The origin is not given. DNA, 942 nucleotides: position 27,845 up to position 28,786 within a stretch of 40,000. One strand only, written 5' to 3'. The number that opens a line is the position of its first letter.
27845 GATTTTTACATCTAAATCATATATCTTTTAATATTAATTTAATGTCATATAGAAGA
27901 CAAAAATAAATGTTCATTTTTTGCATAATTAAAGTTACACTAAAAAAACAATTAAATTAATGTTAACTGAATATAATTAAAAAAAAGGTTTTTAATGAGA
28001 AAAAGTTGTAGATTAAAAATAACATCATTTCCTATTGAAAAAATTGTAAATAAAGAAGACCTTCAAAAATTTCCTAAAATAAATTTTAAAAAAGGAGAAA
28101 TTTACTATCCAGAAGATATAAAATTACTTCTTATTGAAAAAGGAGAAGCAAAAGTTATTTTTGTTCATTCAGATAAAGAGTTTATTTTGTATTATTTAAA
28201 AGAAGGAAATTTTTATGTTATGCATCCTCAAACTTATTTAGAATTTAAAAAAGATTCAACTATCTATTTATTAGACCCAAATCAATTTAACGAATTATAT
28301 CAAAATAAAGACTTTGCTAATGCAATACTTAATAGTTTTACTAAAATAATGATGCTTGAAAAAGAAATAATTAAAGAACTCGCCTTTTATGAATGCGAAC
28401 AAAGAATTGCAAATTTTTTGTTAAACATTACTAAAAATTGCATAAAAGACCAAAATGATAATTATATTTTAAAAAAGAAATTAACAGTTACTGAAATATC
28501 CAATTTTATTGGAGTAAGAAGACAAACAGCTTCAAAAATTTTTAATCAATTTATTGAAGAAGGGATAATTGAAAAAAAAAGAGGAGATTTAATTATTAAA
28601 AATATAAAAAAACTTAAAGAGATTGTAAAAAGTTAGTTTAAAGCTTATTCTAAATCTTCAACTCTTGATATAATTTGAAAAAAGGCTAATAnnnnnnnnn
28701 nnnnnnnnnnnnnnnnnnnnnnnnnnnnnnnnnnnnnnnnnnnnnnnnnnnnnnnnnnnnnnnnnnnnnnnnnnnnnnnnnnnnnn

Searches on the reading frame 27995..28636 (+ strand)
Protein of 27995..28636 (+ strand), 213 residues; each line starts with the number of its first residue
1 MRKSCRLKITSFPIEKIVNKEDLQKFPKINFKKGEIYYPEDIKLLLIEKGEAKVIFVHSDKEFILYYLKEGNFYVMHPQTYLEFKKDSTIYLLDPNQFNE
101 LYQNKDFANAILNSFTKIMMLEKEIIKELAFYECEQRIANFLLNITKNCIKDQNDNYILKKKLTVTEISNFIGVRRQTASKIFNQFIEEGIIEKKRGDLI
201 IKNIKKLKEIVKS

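Call 8: search_protein_families(library=pfam, proteins=[window:27995-28636:+])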
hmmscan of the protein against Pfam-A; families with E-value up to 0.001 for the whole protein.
window:27995-28636:+ (213 aa): 2 families
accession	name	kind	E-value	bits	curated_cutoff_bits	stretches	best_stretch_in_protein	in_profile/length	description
PF13545.12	HTH_Crp_2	-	2.6e-15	56.6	27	1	136-210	1-70/70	Crp-like helix-turn-helix domain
PF12802.13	MarR_2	-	0.0003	21.3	27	1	160-196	16-54/61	MarR family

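Call 10: find_homologous_proteins(query=window:27995-28636:+)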
Query window:27995-28636:+ (213 aa): 9 proteins with E <= 0.001 among 641 candidates.
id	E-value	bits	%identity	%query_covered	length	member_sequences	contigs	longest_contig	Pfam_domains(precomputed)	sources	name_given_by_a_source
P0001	8.8e-131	452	100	100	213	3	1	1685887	PF13545.13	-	-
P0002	1.7e-50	190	48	99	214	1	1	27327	PF13545.13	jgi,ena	-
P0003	2.3e-50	189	48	97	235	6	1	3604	PF13545.13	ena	-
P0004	2.7e-50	189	47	98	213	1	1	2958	PF13545.13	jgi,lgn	jgi:hypothetical protein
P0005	2.9e-49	186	44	99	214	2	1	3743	PF13545.13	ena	-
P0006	1.5e-48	183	44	98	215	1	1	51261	PF13545.13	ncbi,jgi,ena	-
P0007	2.4e-45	173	44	96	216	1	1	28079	PF13545.13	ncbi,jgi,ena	-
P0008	1.5e-44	170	44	97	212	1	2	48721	PF13545.13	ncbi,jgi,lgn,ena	-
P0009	6.8e-39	152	37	98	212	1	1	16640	PF13545.13,PF00027.36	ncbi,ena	-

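Call 12: find_related_loci(query=A1, collection=genome_contigs, flank=10000)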
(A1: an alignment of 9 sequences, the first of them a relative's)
Query A1 (213 aa) in genome_contigs; peptide patterns used: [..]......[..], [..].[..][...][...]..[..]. (x = any residue, [..] = any of these).
386 stretches matched a pattern; 7 encode a relative of the query (tblastn E <= 1e-3); 7 distinct loci.
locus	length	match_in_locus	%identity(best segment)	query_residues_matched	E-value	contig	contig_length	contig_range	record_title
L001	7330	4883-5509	44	5-211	2e-50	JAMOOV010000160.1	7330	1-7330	MAG: Campylobacterales bacterium isolate 4559-240_maxbin2_scaf2bin.138 4559-240_scaffold_5858_c1, whole genome shotgun s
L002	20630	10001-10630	36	5-211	5e-39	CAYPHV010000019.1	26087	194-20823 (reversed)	MAG TPA_asm: uncultured Nautiliales bacterium isolate binchicken_co164_203 genome assembly, contig: NODE_218_length_2608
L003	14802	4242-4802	23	35-209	3e-8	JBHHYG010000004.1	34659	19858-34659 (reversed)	MAG: Acidobacteriota bacterium isolate Maj_2_bin.65 NODE_450_length_34659_cov_6.610854, whole genome shotgun sequence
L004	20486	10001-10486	21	43-195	2e-6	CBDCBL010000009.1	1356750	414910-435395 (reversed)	MAG: Acidobacteriota bacterium isolate b584a7ac-734e-4daf-8ac4-9b375d163d38 genome assembly, contig: contig_9, whole gen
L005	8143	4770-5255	19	43-195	1e-6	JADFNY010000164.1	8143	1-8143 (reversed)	MAG: Acidobacteria bacterium isolate B66T1B5 B66T1B5_NODE12807, whole genome shotgun sequence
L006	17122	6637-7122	18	43-195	1e-5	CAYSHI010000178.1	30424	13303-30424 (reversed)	MAG TPA_asm: uncultured Acidobacteriota bacterium isolate binchicken_co231_131 genome assembly, contig: k141_5453050, wh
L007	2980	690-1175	17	43-195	2e-5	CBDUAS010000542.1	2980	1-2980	MAG TPA_asm: uncultured bacterium isolate ERR2431952_binner12_Refined_100 genome assembly, contig: ERZ23880211.62443, wh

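Call 14: find_encoding_contigs(protein=P0006, flank=10000, max_places=3)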
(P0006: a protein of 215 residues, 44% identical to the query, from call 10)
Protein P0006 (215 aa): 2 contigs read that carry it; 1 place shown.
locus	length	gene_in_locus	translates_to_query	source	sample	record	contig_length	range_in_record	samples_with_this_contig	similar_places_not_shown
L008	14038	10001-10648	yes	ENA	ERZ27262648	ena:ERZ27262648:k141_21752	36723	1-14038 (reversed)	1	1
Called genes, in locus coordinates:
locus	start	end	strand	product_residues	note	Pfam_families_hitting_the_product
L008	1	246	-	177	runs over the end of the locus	PF00037:Fer4 (weak), PF12837:Fer4_6 (weak), PF13237:Fer4_10 (weak), PF14697:Fer4_21, PF12838:Fer4_7, PF13187:Fer4_9, PF13484:Fer4_16 (faint), PF00037:Fer4 (weak)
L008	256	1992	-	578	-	PF00329:Complex1_30kDa, PF00374:NiFeSe_Hases, PF00346:Complex1_49kDa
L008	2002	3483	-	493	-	PF00662:Proton_antipo_N (weak), PF00361:Proton_antipo_M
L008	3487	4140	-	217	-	PF00420:Oxidored_q2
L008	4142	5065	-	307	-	PF00146:NADHdh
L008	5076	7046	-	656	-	PF00361:Proton_antipo_M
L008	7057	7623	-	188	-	PF13484:Fer4_16 (faint), PF12797:Fer4_2 (faint), PF12838:Fer4_7 (weak), PF13187:Fer4_9 (weak), PF13247:Fer4_11 (weak), PF25160:LdpA_Fe-S-bd (weak), PF00037:Fer4 (weak), PF13187:Fer4_9, +6 more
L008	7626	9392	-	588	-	PF00384:Molybdopterin, PF01568:Molydop_binding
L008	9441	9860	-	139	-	PF04879:Molybdop_Fe4S4, PF00384:Molybdopterin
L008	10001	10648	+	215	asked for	PF13545:HTH_Crp_2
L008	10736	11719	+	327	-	PF00581:Rhodanese, PF26341:AAA_SelU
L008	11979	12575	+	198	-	PF01206:TusA, PF02635:DsrE (weak)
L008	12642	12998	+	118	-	PF02635:DsrE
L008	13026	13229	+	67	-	-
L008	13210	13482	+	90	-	PF05016:ParE_toxin (faint), PF15738:YafQ_toxin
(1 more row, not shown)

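Call 15: find_encoding_contigs(protein=P0008, flank=10000, max_places=3)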
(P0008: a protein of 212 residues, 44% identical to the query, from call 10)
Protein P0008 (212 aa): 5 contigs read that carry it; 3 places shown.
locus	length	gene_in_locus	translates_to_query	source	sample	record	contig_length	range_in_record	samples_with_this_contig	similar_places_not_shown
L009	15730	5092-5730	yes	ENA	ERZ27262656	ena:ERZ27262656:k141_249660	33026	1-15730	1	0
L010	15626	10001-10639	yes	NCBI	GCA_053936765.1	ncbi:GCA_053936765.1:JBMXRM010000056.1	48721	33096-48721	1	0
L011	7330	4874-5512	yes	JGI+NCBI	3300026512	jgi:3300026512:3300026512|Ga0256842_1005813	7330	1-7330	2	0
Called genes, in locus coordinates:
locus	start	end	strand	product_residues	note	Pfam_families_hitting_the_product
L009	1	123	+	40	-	?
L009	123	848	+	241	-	PF00126:HTH_1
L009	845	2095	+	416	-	PF03453:MoeA_N, PF00994:MoCF_biosynth, PF03454:MoeA_C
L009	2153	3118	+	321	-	PF01547:SBP_bac_1, PF13531:SBP_bac_11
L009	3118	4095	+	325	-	PF00005:ABC_tran, PF02463:SMC_N (faint), PF13304:AAA_21 (weak)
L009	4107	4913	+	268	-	PF00528:BPD_transp_1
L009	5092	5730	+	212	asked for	PF13545:HTH_Crp_2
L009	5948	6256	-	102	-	PF01022:HTH_5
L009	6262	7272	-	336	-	PF03595:SLAC1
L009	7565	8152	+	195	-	PF01206:TusA, PF02635:DsrE (weak)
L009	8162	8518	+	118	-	PF02635:DsrE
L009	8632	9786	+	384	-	PF02661:Fic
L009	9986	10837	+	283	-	PF00586:AIRS, PF02769:AIRS_C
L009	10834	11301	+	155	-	PF08282:Hydrolase_3 (faint)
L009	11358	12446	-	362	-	PF01841:Transglut_core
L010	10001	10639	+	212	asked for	PF13545:HTH_Crp_2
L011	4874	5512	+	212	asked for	PF13545:HTH_Crp_2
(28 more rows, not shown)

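Call 17: find_encoding_contigs(protein=P0002, flank=10000, max_places=3)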
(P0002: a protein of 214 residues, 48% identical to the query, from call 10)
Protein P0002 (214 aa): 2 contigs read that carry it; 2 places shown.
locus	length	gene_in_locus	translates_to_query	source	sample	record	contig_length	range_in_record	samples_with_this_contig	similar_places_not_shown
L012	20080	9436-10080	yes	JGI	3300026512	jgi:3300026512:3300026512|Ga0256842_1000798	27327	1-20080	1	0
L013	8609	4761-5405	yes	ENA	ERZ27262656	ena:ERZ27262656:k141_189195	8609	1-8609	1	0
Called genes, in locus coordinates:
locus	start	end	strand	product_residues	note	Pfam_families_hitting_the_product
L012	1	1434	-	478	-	?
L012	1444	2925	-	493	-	PF00662:Proton_antipo_N (weak), PF00361:Proton_antipo_M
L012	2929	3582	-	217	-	PF00420:Oxidored_q2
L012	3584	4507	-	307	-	PF00146:NADHdh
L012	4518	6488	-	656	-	PF00361:Proton_antipo_M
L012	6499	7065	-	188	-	PF12838:Fer4_7 (weak), PF13187:Fer4_9 (weak), PF13247:Fer4_11 (weak), PF25160:LdpA_Fe-S-bd (weak), PF12838:Fer4_7 (weak), PF00037:Fer4 (weak), PF13183:Fer4_8 (weak), PF13187:Fer4_9, +7 more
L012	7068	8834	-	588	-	PF00384:Molybdopterin, PF01568:Molydop_binding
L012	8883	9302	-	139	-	PF04879:Molybdop_Fe4S4, PF00384:Molybdopterin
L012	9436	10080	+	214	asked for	PF13545:HTH_Crp_2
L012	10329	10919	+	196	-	PF01206:TusA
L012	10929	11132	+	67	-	-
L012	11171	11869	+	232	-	PF01841:Transglut_core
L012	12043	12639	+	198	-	PF01206:TusA, PF02411:MerT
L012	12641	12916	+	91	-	PF00403:HMA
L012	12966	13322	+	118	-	PF02635:DsrE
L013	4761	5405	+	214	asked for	PF13545:HTH_Crp_2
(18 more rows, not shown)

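Call 18: find_encoding_contigs(protein=P0007, flank=10000, max_places=3)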
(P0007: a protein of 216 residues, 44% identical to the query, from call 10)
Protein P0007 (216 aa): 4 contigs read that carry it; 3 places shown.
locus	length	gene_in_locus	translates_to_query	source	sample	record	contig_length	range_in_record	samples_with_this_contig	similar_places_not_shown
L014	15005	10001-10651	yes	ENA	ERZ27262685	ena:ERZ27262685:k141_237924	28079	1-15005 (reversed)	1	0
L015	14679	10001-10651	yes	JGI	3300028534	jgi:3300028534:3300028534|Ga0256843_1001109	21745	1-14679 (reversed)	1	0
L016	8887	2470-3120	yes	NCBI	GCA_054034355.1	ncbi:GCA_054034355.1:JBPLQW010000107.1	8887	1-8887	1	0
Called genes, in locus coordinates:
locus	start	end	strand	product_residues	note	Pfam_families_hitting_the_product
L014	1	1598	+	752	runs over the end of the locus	PF00384:Molybdopterin, PF01568:Molydop_binding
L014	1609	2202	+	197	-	PF13187:Fer4_9 (faint), PF13237:Fer4_10 (faint), PF14697:Fer4_21 (faint), PF13247:Fer4_11, PF00037:Fer4, PF12797:Fer4_2, PF12837:Fer4_6, PF12838:Fer4_7 (weak)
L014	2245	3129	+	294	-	PF01292:Ni_hydr_CYTB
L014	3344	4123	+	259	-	PF02634:FdhD-NarQ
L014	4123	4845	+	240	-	PF00126:HTH_1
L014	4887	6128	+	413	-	PF03453:MoeA_N, PF00994:MoCF_biosynth, PF03454:MoeA_C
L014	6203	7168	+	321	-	PF01547:SBP_bac_1, PF13531:SBP_bac_11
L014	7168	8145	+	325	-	PF00005:ABC_tran, PF02463:SMC_N (faint), PF13304:AAA_21 (faint)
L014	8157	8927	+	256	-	PF00528:BPD_transp_1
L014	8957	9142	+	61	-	-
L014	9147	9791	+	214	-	PF03006:HlyIII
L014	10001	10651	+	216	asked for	PF13545:HTH_Crp_2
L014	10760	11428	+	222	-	PF01206:TusA, PF02635:DsrE (weak)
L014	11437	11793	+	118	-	PF02635:DsrE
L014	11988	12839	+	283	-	PF00586:AIRS, PF02769:AIRS_C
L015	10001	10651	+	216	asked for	PF13545:HTH_Crp_2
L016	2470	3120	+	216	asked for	PF13545:HTH_Crp_2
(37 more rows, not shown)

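Call 19: find_encoding_contigs(protein=P0009, flank=10000, max_places=3)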
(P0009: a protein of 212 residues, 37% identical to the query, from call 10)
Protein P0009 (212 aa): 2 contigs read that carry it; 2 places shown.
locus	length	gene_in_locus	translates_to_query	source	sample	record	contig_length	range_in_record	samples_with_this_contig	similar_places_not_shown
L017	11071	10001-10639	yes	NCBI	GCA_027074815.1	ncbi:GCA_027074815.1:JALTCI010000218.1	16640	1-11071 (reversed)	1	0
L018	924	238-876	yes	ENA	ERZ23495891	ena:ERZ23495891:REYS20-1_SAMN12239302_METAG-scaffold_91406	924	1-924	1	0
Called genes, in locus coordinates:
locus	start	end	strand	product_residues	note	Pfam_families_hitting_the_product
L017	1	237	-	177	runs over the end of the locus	PF00037:Fer4, PF12797:Fer4_2 (weak), PF12837:Fer4_6 (weak), PF13237:Fer4_10 (weak), PF14697:Fer4_21, PF12838:Fer4_7, PF13187:Fer4_9, PF00037:Fer4 (weak), +1 more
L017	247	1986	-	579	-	PF00329:Complex1_30kDa, PF00374:NiFeSe_Hases, PF00346:Complex1_49kDa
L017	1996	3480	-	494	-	PF00361:Proton_antipo_M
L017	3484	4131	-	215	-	PF00420:Oxidored_q2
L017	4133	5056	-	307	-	PF00146:NADHdh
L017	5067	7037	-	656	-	PF00361:Proton_antipo_M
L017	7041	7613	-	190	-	PF12797:Fer4_2 (faint), PF12837:Fer4_6 (faint), PF13237:Fer4_10 (faint), PF13247:Fer4_11 (weak), PF25160:LdpA_Fe-S-bd (weak), PF12838:Fer4_7 (weak), PF00037:Fer4, PF13187:Fer4_9 (weak), +3 more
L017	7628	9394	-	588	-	PF00384:Molybdopterin, PF01568:Molydop_binding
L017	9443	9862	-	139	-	PF04879:Molybdop_Fe4S4, PF00384:Molybdopterin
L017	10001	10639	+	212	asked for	PF00027:cNMP_binding (weak), PF13545:HTH_Crp_2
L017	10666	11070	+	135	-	?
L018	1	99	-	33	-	?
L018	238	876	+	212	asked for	PF00027:cNMP_binding (weak), PF13545:HTH_Crp_2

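Call 25: search_solved_structures(query=A1, max_evalue=1, show_alignments=3)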
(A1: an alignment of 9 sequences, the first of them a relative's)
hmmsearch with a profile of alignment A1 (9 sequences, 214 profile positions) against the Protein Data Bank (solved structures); distinct sequences matched with E-value up to 1: 61 (the best 60 are shown).
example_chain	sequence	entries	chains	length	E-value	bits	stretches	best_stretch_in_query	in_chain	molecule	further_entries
2hkx_A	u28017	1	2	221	9.4e-33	116.8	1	6-211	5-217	Carbon monoxide oxidation system transcription regulator CooA-1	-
2fmy_A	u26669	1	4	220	3.4e-32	115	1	6-211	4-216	carbon monoxide oxidation system transcription regulator CooA-1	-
1ft9_A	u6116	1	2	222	4.4e-26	95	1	40-210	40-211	CARBON MONOXIDE OXIDATION SYSTEM TRANSCRIPTION REGULATOR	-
2h6c_A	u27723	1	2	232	5.8e-14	55.4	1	11-211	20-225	ChloroPhenol Reduction gene K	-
3e5u_C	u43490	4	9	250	7.8e-13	51.7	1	26-211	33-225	Cyclic nucleotide-binding protein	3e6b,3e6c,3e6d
6cpb_A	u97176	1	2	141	9.7e-13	51.4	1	12-133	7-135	Carbon monoxide oxidation system transcription regulator CooA-1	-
2h6b_A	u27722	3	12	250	1.9e-12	50.5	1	26-211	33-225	ChloroPhenol Reduction gene K | Cyclic nucleotide-binding protein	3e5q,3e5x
3qop_A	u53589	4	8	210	4.2e-10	42.8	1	35-195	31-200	Catabolite gene activator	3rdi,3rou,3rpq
6dt4_A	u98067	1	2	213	1.4e-09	41.1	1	35-195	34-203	Cyclic AMP receptor protein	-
1i6x_A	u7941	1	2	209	1.9e-09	40.7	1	35-195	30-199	CATABOLITE GENE ACTIVATOR PROTEIN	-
1o3q_A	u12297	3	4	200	2.3e-09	40.4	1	35-195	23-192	CATABOLITE GENE ACTIVATOR PROTEIN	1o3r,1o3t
1o3s_A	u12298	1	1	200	2.3e-09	40.4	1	35-195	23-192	CATABOLITE GENE ACTIVATOR PROTEIN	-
1i5z_A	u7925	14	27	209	2.4e-09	40.3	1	35-195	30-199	CATABOLITE GENE ACTIVATOR PROTEIN | CATABOLITE GENE ACTIVATOR PROTEIN (CAP) | PROTEIN (CATABOLITE GENE ACTIVATOR PROTEIN (CAP))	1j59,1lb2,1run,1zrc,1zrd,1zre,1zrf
1g6n_A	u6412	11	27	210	2.5e-09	40.3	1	35-195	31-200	CATABOLITE GENE ACTIVATOR PROTEIN | PROTEIN (CATABOLITE GENE ACTIVATOR PROTEIN) | Catabolite gene activator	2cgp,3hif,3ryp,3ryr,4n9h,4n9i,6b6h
1cgp_A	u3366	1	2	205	2.7e-09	40.1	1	35-195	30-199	PROTEIN (CATABOLITE GENE ACTIVATOR PROTEIN (CAP))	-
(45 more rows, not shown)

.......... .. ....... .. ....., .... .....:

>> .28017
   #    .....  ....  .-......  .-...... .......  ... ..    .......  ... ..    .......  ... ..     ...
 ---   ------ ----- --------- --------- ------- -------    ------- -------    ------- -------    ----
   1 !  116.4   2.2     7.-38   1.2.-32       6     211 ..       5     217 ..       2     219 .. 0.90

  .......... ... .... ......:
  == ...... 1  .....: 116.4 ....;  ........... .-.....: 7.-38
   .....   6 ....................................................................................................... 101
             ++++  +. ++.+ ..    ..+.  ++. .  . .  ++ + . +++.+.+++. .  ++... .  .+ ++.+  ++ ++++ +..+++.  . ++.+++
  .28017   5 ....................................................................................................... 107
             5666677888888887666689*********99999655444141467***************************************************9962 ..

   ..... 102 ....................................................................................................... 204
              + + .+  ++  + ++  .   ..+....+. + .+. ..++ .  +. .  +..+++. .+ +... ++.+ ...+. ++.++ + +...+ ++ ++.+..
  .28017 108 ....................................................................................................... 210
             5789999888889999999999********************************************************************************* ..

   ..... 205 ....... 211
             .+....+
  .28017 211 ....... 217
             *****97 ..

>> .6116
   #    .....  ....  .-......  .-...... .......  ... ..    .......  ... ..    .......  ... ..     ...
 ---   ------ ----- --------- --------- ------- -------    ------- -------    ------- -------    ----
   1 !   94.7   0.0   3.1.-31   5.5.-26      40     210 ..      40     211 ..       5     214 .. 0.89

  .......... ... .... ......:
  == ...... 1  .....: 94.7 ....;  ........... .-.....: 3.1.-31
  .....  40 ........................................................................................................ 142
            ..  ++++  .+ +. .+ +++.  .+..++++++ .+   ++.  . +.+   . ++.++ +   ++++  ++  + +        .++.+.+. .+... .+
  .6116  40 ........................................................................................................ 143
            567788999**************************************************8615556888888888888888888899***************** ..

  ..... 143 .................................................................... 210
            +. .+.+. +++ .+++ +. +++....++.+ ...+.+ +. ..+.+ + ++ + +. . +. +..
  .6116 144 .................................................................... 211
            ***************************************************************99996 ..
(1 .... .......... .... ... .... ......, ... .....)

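Call 30: predict_structure(alignment_id=A1)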
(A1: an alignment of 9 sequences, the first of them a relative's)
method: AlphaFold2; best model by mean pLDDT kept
length: 213 residues; sequences in the alignment: 9
mean_pLDDT: 80.8   pTM: 0.56
mean pLDDT of the five models: 80.8, 76.0, 75.6, 74.0, 68.2
residues with pLDDT >= 90: 51; 70-90: 131; 50-70: 25; < 50: 6
segments of 3 or more residues with pLDDT < 50: 1-6
pLDDT, mean of each block of 10 residues (from residue 1): 47 72 88 90 84 84 81 83 94 79 78 70 66 84 86 86 75 78 91 86 93 82
secondary structure, 60 per line:
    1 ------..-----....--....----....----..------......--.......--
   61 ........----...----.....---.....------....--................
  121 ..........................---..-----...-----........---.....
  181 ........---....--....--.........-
elements in order: H14-17 H20-23 E28-31 E44-49 E52-58 E61-68 E73-75 E80-84 E88-92 H99-102 H105-146 E157-159 H165-172 H176-188 E192-195 E198-201 H204-212

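Call 34: fold_search(model_id=the predicted structure, library=pdb)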
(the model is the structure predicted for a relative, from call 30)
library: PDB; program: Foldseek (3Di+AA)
matches with E <= 10: 1920; with E <= 0.001: 307
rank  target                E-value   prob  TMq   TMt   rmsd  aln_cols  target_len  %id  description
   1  1ft9_A                2.6e-15  1.00  0.49  0.49   9.4       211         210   25  STRUCTURE OF THE REDUCED (FEII) CO-SENSING PROTEIN FROM R. RUBRUM (released 2000-10-09)
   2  2fmy_A                3.7e-15  1.00  0.49  0.48   9.9       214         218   27  CO-dependent transcription factor CooA from Carboxydothermus hydrogenoformans (Imidazole-bound form) (released 2007-01-16)
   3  1ft9_B                6.9e-15  1.00  0.60  0.62   5.2       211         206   25  STRUCTURE OF THE REDUCED (FEII) CO-SENSING PROTEIN FROM R. RUBRUM (released 2000-10-09)
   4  2h6c_A                6.9e-15  1.00  0.49  0.50   9.5       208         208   20  Crystal structure of reduced CprK in absence of any ligand (released 2006-07-04)
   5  2h6b_B                7.8e-15  1.00  0.50  0.46  11.7       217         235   19  Crystal structure of oxidized CprK in complex with o-chlorophenolacetic acid (released 2006-07-04)
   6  3e6b_B                1.4e-14  1.00  0.48  0.49   9.7       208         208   20  OCPA complexed CprK (C200S) (released 2008-09-30)
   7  3e6d_B                2.8e-14  1.00  0.45  0.46   7.3       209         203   20  Crystal Structure of CprK C200S (released 2008-09-30)
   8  3e6b_A                4.0e-14  1.00  0.48  0.49   9.2       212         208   19  OCPA complexed CprK (C200S) (released 2008-09-30)
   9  2hkx_A                5.5e-14  1.00  0.51  0.50  14.9       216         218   26  Structure of CooA mutant (N127L/S128L) from Carboxydothermus hydrogenoformans (released 2007-03-06)
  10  3e6d_A                1.1e-13  1.00  0.41  0.43   9.4       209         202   19  Crystal Structure of CprK C200S (released 2008-09-30)
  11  3e6c_C                2.4e-13  1.00  0.46  0.44  14.9       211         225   20  CprK OCPA DNA Complex (released 2008-09-30)
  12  3d0s_A                3.2e-13  1.00  0.42  0.41  16.1       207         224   15  cAMP receptor protein from m.tuberculosis, cAMP-free form (released 2009-02-03)
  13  3e5u_D                4.4e-13  1.00  0.42  0.40  15.0       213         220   18  OCPA complexed CprK (C200S) (released 2008-09-30)
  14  2h6b_A                5.2e-13  1.00  0.46  0.42  11.7       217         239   20  Crystal structure of oxidized CprK in complex with o-chlorophenolacetic acid (released 2006-07-04)
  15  4ev0_A                6.7e-13  1.00  0.64  0.64   4.5       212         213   18  Crystal Structure of Thermus thermophilus Catabolite Activator Protein (released 2012-06-20)
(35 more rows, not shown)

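Call 53: search_protein_families(library=ncbifam, proteins=[window:27995-28636:+], max_evalue=0.01)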
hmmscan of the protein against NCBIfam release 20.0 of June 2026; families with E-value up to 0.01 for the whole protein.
window:27995-28636:+ (213 aa): 6 families
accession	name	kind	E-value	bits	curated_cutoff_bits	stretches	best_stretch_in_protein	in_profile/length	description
NF008732.0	PRK11753.1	equivalog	2.9e-08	33.5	266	1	43-196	43-205/214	cAMP-activated global transcriptional regulator CRP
NF010499.0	PRK13918.1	equivalog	1.5e-07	31.1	274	1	30-212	16-202/205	CRP/FNR family transcriptional regulator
NF008365.0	PRK11161.1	subfamily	5.7e-06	25.8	228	1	112-210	144-242/250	fumarate/nitrate reduction transcriptional regulator Fnr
NF053664.1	TransRegPtrACyano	equivalog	7.3e-05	22.2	300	1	97-202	85-191/196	Crp/Fnr family transcriptional regulator PtrA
NF007707.0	PRK10402.1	subfamily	0.00029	20.5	180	1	130-211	147-218/226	transcriptional regulator YeiL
TIGR03697.1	NtcA_cyano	equivalog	0.0081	15.9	244.95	0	101-203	82-184/193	global nitrogen regulator NtcA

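Call 70: search_protein_representatives(alignment_id=A1)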
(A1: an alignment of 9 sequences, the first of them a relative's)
Query: 9 sequences, 214 profile positions. Proteins with E-value up to 0.001 (for the whole library): 3228; up to 1e-10: 283; up to 1e-30: 14. The best 150 are listed.
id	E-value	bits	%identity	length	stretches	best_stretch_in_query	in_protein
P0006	2.3e-108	377.1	-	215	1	1-213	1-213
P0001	5.6e-90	317.0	-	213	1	2-213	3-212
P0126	1.5e-67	243.7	-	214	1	1-211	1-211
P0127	5.0e-55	202.7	-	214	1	1-211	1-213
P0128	1.2e-53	198.2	-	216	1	1-212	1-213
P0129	1.5e-51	191.4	-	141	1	1-148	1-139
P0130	2.5e-50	187.4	-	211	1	2-213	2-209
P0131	6.6e-49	182.8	-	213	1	1-213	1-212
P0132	2.3e-45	171.2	-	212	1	5-212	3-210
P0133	1.1e-38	149.4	-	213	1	1-212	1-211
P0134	8.6e-35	136.6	-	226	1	4-210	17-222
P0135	9.4e-35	136.5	-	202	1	2-202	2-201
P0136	5.8e-33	130.6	-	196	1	1-202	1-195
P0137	2.1e-31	125.6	-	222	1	5-212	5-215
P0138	6.6e-28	114.1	-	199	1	5-199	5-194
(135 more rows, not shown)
